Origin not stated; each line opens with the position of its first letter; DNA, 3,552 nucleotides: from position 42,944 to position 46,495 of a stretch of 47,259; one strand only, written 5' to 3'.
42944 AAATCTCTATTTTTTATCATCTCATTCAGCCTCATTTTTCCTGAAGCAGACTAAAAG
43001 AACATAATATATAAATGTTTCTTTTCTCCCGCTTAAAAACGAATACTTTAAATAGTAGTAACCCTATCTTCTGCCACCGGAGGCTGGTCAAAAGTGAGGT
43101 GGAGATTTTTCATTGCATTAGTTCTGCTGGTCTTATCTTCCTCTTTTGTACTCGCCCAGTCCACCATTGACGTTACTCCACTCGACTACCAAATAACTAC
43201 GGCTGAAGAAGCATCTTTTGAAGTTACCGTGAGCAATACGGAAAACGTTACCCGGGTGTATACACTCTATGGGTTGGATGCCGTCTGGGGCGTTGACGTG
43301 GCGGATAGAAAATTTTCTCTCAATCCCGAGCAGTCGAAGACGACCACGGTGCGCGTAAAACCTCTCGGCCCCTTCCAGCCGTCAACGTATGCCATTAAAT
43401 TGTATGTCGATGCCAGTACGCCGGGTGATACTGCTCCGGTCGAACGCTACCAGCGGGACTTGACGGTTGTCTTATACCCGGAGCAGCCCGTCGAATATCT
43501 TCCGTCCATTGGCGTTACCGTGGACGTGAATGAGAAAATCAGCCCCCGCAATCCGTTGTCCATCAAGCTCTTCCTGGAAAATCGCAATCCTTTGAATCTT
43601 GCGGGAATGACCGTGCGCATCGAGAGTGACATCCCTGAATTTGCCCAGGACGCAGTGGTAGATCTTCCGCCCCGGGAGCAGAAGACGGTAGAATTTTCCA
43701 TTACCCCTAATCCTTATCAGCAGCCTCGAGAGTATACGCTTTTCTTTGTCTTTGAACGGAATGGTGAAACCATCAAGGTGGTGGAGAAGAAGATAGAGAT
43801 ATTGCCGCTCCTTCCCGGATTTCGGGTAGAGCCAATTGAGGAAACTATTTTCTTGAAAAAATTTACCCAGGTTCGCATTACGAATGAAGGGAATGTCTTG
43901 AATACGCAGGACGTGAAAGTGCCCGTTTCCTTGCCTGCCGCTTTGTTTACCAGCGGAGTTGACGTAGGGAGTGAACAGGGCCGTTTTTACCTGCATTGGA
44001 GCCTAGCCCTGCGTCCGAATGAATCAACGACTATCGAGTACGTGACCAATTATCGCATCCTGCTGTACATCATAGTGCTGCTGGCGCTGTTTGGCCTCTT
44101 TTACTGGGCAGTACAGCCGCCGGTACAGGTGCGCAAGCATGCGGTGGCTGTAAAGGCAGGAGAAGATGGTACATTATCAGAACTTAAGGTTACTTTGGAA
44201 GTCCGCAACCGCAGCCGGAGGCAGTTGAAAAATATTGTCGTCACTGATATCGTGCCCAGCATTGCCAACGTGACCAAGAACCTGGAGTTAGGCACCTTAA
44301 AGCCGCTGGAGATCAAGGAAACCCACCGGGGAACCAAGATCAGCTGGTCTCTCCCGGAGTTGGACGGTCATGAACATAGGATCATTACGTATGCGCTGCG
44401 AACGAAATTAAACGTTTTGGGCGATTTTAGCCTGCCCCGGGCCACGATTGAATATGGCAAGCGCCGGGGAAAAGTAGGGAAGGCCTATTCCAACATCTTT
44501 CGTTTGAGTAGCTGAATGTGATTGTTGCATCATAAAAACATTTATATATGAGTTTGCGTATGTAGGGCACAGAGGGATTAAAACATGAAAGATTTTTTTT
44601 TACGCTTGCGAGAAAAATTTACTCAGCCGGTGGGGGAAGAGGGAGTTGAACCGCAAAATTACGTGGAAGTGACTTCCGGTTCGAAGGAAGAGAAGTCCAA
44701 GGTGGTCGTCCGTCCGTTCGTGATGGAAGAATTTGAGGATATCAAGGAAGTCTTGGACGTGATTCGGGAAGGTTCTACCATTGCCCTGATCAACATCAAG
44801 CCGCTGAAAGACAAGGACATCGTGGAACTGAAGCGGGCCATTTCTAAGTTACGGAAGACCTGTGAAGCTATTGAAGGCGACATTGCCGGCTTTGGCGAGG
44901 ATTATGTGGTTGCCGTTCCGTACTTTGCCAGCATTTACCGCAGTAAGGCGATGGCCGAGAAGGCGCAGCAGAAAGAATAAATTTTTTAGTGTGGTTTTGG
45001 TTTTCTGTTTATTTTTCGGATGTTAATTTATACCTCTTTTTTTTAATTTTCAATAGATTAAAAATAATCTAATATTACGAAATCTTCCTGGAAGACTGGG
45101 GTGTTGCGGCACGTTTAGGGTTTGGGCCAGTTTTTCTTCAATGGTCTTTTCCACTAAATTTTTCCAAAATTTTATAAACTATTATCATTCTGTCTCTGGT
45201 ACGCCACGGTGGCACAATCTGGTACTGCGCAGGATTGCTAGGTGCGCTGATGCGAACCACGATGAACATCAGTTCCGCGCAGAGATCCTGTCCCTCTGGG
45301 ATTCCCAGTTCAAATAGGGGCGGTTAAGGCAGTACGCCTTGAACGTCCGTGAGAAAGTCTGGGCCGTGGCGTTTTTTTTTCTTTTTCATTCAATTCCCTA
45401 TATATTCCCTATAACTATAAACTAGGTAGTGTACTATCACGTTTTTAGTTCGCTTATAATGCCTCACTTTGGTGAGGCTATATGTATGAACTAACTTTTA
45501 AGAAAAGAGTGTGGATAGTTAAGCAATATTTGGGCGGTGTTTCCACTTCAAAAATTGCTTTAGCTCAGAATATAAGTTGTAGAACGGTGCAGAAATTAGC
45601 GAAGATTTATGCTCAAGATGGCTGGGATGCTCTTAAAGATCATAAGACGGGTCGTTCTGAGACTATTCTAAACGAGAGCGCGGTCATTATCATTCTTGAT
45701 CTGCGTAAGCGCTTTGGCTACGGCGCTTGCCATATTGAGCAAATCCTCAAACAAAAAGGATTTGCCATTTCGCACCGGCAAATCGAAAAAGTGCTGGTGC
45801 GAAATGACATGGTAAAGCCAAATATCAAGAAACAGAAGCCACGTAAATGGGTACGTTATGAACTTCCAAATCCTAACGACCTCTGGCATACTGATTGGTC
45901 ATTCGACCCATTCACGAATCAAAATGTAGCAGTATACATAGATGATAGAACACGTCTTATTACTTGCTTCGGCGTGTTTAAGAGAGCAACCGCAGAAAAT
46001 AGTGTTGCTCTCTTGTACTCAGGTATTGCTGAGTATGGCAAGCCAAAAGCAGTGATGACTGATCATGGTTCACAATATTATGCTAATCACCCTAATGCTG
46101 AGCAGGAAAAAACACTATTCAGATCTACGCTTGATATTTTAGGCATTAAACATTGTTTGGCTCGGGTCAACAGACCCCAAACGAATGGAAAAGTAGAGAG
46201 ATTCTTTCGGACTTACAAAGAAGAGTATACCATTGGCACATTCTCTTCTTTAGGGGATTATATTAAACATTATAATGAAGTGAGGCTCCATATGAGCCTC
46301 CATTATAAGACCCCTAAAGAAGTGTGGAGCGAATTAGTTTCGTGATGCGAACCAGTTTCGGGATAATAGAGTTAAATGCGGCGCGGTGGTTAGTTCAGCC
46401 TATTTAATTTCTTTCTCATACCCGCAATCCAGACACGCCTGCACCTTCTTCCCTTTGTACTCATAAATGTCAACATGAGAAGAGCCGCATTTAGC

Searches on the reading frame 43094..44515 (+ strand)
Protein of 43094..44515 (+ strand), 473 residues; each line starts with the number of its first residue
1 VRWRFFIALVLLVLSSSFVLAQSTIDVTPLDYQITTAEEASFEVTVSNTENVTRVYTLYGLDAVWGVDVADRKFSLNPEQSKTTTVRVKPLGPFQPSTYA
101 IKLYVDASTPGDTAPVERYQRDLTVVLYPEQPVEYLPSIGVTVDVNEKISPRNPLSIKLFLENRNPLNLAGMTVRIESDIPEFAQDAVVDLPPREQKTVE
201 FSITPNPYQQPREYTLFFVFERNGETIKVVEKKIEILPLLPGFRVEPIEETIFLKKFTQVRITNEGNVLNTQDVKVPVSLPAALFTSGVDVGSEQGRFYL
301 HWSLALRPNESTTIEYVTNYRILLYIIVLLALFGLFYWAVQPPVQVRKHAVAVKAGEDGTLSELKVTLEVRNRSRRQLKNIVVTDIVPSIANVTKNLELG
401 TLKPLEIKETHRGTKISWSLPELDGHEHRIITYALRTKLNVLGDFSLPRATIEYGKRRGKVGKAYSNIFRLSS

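Call 77: search_protein_families(library=pfam, proteins=[window:43094-44515:+], max_evalue=0.001)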
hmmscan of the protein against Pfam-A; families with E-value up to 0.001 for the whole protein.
window:43094-44515:+ (473 aa): 1 family
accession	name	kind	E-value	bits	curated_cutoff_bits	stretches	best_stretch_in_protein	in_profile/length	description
PF18000.7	Top6b_C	-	0.00081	20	28.6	0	259-318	33-92/111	Type 2 DNA topoisomerase 6 subunit B C-terminal domain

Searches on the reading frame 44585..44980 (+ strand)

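Call 77: search_protein_families(library=pfam, proteins=[window:44585-44980:+], max_evalue=0.001)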
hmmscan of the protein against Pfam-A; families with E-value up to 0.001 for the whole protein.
window:44585-44980:+ (131 aa): 1 family
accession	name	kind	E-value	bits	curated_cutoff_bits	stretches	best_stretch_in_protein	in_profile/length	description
PF04472.17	SepF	-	3.4e-09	37.2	27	1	45-113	4-68/72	Cell division protein SepF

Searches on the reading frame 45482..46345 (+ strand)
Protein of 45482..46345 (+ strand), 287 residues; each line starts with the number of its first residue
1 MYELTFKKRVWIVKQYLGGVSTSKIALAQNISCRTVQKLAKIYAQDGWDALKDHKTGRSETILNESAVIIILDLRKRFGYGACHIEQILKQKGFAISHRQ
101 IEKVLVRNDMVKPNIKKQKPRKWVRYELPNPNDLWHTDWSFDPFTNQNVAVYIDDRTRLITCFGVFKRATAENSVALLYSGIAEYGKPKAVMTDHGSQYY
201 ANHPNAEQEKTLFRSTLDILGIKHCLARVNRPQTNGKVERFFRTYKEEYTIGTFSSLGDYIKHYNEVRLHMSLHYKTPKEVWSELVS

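Call 77: search_protein_families(library=pfam, proteins=[window:45482-46345:+], max_evalue=0.001)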
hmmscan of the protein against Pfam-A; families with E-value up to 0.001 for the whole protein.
window:45482-46345:+ (287 aa): 6 families
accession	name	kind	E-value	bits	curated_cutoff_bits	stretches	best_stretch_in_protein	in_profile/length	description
PF00665.32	rve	-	9.2e-14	52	32.6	1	130-232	3-102/102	Integrase core domain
PF13683.12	rve_3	-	7e-12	45.4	26.5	1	221-278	2-67/67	Integrase core domain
PF13518.12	HTH_28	-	3.8e-07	30.5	25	1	12-58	5-51/52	Helix-turn-helix domain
PF13551.12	HTH_29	-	5.1e-07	30.1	28.1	1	12-62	4-56/64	Winged helix-turn helix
PF24764.1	rva_4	-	7.3e-06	26.3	26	1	126-199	2-76/194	Integrase core domain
PF13333.12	rve_2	-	0.00093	19.7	22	0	239-279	1-49/56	Integrase core domain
